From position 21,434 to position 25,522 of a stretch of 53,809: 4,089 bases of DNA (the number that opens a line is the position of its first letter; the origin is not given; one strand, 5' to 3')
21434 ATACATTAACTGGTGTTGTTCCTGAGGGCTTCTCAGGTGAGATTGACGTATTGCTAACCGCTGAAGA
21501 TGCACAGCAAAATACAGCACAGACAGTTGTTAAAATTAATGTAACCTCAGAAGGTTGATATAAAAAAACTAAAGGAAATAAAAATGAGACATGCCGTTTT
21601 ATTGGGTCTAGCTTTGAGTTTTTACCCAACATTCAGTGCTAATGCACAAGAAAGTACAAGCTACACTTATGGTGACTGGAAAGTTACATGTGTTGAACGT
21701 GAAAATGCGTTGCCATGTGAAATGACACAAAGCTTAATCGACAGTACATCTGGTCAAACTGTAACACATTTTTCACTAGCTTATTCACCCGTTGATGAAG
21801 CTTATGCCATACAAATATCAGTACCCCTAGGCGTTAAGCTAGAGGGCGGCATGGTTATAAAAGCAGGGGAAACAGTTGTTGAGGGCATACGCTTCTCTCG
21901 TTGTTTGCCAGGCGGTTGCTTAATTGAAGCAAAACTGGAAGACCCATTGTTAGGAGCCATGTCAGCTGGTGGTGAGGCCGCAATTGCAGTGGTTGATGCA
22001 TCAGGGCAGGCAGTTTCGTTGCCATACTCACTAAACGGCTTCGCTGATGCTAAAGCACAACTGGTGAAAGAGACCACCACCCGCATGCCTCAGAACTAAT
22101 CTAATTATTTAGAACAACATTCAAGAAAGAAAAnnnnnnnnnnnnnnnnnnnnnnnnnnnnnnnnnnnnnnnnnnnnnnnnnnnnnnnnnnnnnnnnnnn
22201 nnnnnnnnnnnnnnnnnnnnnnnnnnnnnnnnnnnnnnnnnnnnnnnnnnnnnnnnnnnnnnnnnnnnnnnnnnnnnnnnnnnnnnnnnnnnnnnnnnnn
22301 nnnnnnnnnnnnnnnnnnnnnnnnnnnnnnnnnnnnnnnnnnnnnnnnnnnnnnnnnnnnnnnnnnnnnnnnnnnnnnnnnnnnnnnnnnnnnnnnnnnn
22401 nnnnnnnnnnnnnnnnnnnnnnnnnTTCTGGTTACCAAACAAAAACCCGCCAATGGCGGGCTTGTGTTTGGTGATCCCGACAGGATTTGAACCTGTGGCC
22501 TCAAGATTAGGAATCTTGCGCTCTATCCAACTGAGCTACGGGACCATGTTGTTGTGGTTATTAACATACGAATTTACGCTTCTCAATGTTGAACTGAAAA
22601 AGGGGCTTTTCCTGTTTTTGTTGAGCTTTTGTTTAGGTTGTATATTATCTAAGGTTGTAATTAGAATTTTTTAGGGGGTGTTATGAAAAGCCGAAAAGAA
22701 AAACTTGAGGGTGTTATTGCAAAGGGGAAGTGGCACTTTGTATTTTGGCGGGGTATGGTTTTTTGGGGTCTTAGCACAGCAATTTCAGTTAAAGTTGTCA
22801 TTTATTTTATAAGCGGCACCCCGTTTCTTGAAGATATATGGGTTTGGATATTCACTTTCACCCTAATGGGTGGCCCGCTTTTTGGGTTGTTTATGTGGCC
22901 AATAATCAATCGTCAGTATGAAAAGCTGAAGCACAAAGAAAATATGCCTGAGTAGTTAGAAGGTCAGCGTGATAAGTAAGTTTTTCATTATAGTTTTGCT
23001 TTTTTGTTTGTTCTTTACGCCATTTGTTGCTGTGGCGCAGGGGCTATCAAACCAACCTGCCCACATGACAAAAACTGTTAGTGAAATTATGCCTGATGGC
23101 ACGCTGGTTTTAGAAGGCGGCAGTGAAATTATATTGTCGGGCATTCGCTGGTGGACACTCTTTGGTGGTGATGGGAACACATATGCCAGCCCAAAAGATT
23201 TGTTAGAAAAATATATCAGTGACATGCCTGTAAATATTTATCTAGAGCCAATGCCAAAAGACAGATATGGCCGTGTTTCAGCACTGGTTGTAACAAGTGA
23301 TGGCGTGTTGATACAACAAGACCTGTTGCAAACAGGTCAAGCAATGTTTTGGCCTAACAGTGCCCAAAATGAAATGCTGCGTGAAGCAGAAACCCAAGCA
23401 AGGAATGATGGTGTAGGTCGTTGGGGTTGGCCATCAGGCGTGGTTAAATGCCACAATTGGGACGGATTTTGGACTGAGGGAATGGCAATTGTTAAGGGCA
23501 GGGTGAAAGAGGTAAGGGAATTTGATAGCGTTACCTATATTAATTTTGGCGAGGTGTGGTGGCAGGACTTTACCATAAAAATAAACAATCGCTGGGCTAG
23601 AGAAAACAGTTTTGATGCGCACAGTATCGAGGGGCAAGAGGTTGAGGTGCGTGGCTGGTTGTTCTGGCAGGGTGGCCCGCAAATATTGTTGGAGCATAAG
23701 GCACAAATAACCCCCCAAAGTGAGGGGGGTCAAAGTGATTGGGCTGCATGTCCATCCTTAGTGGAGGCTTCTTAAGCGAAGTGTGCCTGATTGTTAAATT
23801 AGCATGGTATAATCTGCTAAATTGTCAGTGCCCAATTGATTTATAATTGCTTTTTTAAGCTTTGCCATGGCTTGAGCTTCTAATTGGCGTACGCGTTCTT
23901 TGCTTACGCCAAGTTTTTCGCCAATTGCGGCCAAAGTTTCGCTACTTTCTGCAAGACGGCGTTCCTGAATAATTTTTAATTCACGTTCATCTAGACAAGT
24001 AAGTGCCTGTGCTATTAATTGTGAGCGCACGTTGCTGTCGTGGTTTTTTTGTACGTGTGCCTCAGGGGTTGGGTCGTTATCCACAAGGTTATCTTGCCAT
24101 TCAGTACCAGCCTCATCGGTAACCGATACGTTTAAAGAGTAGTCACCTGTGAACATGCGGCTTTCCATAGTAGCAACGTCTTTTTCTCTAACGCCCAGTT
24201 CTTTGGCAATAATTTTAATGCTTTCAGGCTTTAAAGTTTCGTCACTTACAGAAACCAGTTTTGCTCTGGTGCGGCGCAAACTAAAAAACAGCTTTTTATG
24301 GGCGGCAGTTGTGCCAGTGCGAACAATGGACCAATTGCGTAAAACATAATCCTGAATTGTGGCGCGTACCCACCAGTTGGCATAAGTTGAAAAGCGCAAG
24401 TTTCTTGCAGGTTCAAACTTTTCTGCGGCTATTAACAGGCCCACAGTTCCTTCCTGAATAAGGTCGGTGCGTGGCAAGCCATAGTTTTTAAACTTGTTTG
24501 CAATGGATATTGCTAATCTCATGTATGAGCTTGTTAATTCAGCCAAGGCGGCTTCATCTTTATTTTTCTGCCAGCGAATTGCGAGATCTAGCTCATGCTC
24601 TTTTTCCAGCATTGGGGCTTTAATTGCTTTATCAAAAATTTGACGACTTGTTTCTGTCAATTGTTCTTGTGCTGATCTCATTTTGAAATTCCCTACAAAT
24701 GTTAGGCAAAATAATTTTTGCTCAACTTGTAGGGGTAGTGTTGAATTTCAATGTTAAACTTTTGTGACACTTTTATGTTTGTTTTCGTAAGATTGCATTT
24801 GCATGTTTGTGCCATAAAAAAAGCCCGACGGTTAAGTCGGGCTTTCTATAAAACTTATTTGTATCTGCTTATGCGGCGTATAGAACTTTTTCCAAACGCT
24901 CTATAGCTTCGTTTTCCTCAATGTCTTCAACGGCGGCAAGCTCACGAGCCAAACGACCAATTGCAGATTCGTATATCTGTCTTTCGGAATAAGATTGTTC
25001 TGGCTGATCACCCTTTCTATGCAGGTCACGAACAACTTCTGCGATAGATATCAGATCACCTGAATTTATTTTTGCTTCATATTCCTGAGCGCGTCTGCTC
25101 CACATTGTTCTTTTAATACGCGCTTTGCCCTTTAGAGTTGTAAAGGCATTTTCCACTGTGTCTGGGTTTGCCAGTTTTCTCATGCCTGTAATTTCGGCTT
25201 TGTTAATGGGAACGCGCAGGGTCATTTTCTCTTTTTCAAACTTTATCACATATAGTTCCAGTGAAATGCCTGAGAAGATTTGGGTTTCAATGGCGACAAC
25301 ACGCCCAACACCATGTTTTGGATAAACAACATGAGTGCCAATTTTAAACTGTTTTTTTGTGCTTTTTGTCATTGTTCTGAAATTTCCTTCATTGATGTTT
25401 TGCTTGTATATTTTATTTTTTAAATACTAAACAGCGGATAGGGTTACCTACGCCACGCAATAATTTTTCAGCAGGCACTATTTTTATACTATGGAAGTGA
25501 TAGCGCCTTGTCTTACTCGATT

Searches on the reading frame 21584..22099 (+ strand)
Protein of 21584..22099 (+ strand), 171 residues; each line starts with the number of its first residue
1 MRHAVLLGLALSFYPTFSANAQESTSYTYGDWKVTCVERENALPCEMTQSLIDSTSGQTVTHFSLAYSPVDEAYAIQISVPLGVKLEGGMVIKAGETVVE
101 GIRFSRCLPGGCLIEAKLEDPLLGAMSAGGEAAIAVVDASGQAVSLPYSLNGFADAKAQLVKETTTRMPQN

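Call 25: search_protein_families(library=pfam, proteins=[window:21584-22099:+], max_evalue=0.001)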
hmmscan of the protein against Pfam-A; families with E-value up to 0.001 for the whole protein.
window:21584-22099:+ (171 aa): 1 family
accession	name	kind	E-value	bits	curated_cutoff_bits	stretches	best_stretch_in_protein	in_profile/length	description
PF06776.18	IalB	-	8.7e-26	91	22.1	1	32-159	1-129/131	Invasion associated locus B (IalB) protein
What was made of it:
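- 21584..22099 (+): ialB-family gene with a signal peptide, 26 nt after tpsA. A possible accessory gene; membership is uncertain. Pfam IalB E 9e-26 (call 25).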

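Call 48: search_protein_families(library=ncbifam, proteins=[window:21584-22099:+], max_evalue=0.00001)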
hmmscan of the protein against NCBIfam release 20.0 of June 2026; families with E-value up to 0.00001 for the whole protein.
window:21584-22099:+ (171 aa): 0 families

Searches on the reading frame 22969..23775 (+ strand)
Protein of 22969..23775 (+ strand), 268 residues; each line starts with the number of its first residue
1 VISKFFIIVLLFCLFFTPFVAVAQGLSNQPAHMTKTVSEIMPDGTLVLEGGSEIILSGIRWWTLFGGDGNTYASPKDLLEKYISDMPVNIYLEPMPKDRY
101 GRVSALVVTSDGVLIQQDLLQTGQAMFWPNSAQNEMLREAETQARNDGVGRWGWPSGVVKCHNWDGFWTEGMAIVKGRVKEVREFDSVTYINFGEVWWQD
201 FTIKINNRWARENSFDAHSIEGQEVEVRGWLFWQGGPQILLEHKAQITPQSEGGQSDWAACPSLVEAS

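Call 25: search_protein_families(library=pfam, proteins=[window:22969-23775:+], max_evalue=0.001)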
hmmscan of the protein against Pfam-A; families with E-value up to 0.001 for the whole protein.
window:22969-23775:+ (268 aa): 1 family
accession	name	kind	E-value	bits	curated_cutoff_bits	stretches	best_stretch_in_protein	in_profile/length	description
PF00565.23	SNase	-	4.3e-06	27.6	21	1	92-152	41-105/107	Staphylococcal nuclease homologue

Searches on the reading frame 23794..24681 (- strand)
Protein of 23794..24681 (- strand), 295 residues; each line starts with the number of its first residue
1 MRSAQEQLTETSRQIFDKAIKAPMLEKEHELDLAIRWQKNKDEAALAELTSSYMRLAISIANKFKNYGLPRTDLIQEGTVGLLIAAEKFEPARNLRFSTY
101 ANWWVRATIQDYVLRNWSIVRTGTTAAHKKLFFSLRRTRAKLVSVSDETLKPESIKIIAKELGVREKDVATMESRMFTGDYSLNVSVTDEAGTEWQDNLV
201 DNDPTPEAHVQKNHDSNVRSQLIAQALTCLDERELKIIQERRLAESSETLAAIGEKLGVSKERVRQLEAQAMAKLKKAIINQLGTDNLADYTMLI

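Call 25: search_protein_families(library=pfam, proteins=[window:23794-24681:-], max_evalue=0.001)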
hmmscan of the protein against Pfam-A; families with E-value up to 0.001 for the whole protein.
window:23794-24681:- (295 aa): 2 families
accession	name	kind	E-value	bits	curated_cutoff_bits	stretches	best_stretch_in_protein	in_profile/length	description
PF04542.20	Sigma70_r2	-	3.1e-16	59.4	24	1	51-117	3-69/71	Sigma-70 region 2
PF04545.22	Sigma70_r4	-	1.9e-13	50.2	24.1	1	226-277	1-50/50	Sigma-70, region 4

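Call 48: search_protein_families(library=ncbifam, proteins=[window:23794-24681:-], max_evalue=0.00001)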
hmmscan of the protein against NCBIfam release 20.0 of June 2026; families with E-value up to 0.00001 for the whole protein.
window:23794-24681:- (295 aa): 41 families (the best 25 are shown)
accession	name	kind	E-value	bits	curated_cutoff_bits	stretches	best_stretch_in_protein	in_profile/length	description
NF005693.0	PRK07500.1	equivalog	7.3e-109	363.3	315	1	9-282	5-280/289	RNA polymerase factor sigma-32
NF005143.0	PRK06596.1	subfamily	4.8e-85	285.5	241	1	16-281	20-283/285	RNA polymerase factor sigma-32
TIGR02392.1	rpoH_proteo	equivalog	2.1e-84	283.4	323.1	1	18-280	9-269/270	RNA polymerase sigma factor RpoH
TIGR02394.1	rpoS_proteo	equivalog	1.4e-39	136.3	378.7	1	5-281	7-276/285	RNA polymerase sigma factor RpoS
TIGR02997.1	Sig70-cyanoRpoD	subfamily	3.2e-39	135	384.5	1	12-276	50-298/298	RNA polymerase sigma factor, RpoD/SigA family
NF041931.2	MzaA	equivalog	2.9e-37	128.9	800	1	32-277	463-703/726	MZA anti-phage system associated sigma-70 family RNA polymerase sigma factor MzaA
TIGR02393.1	RpoD_Cterm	equivalog_domain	1.3e-36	126.5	354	1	47-280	3-229/238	RNA polymerase sigma factor RpoD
NF004207.0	PRK05657.1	equivalog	6.7e-36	124.3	394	1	5-281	51-319/329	RNA polymerase sigma factor RpoS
NF005785.0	PRK07598.1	equivalog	2.5e-34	118.8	554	1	43-277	174-400/415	RNA polymerase sigma factor SigC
NF004208.0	PRK05658.1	equivalog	4.5e-32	111.8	555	1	29-277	377-618/631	RNA polymerase sigma factor RpoD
NF004615.0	PRK05949.1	subfamily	7e-31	107.3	530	1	40-277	87-316/327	RNA polymerase sigma factor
NF005642.0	PRK07405.1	subfamily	5.3e-30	104.7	524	1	35-278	73-308/318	RNA polymerase sigma factor SigD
TIGR02937.1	sigma70-ECF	superfamily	6e-30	104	42.9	1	45-278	2-164/165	sigma-70 family RNA polymerase sigma factor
NF004562.0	PRK05901.1-4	equivalog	2.1e-29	102.5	779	1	7-280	278-545/571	RNA polymerase sigma factor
NF005920.0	PRK07921.1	subfamily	3.2e-29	102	464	1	40-278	86-317/328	RNA polymerase sigma factor SigB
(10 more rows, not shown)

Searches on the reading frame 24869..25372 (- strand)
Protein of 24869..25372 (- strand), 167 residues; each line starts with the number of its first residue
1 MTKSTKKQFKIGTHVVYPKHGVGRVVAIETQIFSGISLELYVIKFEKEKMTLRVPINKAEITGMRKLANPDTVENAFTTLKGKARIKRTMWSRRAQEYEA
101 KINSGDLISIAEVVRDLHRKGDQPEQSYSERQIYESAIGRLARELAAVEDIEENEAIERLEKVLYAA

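Call 25: search_protein_families(library=pfam, proteins=[window:24869-25372:-], max_evalue=0.001)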
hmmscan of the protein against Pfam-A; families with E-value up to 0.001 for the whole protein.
window:24869-25372:- (167 aa): 2 families
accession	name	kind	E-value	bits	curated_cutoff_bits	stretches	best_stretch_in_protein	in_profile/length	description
PF21095.3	CarD_C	-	1e-25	90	23.1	1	76-160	2-86/87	CarD, C-terminal domain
PF02559.22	CarD_TRCF_RID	-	1.6e-15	57.3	23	1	9-67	1-56/57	CarD-like/TRCF RID domain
